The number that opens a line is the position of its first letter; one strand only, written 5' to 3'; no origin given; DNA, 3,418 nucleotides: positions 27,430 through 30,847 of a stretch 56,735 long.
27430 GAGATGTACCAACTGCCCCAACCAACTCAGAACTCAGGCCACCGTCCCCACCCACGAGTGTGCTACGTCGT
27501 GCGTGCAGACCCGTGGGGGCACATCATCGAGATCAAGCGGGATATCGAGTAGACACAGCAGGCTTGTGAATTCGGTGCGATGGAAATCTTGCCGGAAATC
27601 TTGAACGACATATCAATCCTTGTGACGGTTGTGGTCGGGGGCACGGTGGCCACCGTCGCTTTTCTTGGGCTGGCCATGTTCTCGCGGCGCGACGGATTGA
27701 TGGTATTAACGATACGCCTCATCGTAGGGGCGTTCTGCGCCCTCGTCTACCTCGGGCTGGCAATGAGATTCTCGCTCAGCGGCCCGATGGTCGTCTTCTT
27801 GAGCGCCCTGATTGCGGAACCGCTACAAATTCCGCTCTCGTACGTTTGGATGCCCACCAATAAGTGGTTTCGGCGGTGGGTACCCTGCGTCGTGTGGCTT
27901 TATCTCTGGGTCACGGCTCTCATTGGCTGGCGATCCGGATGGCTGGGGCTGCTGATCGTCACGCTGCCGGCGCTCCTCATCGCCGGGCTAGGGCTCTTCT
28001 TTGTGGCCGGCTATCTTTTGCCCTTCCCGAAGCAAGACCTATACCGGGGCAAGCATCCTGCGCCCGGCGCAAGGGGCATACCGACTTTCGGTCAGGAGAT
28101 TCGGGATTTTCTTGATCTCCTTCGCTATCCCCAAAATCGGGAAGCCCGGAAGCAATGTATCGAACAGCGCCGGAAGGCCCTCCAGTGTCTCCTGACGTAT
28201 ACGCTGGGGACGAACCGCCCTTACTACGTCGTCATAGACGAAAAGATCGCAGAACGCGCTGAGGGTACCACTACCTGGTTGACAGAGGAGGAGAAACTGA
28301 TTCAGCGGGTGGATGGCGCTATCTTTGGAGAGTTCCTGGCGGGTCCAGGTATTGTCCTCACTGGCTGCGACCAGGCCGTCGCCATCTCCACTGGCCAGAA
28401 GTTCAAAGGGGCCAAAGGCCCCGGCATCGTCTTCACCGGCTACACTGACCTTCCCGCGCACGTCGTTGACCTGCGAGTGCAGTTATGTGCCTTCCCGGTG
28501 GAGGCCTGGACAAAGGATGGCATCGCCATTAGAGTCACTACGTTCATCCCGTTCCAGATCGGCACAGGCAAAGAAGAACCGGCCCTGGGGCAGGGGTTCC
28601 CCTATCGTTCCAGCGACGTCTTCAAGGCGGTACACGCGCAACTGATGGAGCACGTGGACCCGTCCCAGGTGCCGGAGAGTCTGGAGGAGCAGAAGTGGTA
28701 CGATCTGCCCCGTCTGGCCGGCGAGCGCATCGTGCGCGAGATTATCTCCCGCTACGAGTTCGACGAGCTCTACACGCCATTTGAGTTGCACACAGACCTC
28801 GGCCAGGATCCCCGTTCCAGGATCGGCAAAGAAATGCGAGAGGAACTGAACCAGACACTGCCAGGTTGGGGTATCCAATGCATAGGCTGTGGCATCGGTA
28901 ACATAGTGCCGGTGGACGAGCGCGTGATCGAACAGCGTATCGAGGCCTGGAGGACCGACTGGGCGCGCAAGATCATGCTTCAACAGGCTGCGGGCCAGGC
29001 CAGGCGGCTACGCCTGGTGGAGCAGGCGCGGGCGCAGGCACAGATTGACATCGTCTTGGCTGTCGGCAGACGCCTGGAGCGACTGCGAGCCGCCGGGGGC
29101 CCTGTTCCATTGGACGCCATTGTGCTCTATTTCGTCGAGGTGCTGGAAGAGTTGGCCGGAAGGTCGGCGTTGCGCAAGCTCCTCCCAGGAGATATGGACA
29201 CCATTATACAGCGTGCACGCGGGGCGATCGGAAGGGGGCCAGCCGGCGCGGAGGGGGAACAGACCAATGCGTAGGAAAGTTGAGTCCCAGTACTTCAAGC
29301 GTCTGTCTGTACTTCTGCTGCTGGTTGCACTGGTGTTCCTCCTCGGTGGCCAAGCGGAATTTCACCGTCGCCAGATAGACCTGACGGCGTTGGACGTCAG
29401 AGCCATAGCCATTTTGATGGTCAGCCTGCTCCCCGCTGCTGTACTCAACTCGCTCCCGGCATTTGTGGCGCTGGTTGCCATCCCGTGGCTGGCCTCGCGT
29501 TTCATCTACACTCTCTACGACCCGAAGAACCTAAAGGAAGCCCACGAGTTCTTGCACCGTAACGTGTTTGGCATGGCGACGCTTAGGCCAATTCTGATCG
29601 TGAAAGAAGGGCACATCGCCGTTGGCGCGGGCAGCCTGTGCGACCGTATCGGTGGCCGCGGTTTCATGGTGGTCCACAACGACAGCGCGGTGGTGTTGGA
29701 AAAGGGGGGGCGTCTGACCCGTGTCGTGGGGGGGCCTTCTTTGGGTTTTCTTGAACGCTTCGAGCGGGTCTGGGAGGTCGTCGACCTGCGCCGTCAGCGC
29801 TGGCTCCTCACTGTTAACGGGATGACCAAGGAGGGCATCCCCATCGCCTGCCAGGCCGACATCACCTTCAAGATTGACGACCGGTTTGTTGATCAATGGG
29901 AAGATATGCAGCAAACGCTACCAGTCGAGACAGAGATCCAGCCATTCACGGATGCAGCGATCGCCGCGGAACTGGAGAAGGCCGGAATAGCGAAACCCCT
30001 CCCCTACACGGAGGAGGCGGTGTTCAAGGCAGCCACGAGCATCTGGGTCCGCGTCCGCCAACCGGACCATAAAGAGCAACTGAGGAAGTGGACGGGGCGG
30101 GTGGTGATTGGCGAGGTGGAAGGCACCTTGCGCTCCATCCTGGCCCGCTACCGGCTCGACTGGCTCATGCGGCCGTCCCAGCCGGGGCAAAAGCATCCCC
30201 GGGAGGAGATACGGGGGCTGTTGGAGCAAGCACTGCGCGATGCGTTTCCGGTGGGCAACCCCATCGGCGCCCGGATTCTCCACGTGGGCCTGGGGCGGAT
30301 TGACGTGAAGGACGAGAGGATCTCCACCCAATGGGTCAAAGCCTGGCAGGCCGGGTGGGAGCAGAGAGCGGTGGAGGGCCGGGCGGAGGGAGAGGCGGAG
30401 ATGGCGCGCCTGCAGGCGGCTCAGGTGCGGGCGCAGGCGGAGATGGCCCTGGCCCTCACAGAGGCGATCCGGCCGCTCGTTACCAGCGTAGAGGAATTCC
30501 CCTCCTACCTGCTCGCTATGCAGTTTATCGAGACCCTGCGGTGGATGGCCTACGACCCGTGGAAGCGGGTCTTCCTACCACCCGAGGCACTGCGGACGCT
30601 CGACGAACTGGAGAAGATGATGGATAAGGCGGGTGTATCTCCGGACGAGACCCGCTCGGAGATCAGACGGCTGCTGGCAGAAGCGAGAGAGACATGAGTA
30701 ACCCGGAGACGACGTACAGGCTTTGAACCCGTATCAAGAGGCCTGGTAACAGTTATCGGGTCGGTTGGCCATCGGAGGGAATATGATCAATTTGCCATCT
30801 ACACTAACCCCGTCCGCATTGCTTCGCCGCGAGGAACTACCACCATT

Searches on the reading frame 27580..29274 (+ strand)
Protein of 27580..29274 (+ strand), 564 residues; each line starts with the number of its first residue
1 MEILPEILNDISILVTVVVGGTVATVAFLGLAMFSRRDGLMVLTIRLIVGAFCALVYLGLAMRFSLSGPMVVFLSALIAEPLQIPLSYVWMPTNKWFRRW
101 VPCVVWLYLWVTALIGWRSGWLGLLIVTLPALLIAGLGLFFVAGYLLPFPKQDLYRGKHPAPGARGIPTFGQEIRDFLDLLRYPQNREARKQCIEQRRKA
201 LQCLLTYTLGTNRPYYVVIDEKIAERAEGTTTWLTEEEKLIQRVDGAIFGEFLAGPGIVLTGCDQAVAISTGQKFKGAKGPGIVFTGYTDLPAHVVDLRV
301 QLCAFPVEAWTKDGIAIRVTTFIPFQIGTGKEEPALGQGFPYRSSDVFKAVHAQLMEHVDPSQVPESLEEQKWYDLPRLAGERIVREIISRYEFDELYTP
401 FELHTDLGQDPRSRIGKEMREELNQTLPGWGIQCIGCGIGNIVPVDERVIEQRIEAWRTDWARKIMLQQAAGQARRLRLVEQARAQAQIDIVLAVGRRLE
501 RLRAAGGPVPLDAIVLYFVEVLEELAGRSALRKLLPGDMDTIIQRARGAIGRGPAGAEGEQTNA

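Call 60: search_protein_families(library=pfam, proteins=[window:27580-29274:+], max_evalue=0.00001)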
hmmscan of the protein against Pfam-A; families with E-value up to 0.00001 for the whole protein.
window:27580-29274:+ (564 aa): 1 family
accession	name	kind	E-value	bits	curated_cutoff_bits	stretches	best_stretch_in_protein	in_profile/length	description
PF01145.31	Band_7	-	1.1e-09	39.1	23.6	1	272-468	14-166/176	SPFH domain / Band 7 family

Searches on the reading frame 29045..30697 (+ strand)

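Call 60: search_protein_families(library=pfam, proteins=[window:29045-30697:+], max_evalue=0.00001)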
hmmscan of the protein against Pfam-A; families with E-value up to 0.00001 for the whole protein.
window:29045-30697:+ (550 aa): 1 family
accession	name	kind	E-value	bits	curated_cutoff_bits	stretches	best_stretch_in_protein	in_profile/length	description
PF01145.31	Band_7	-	8.7e-06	26.3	23.6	0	210-310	3-103/176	SPFH domain / Band 7 family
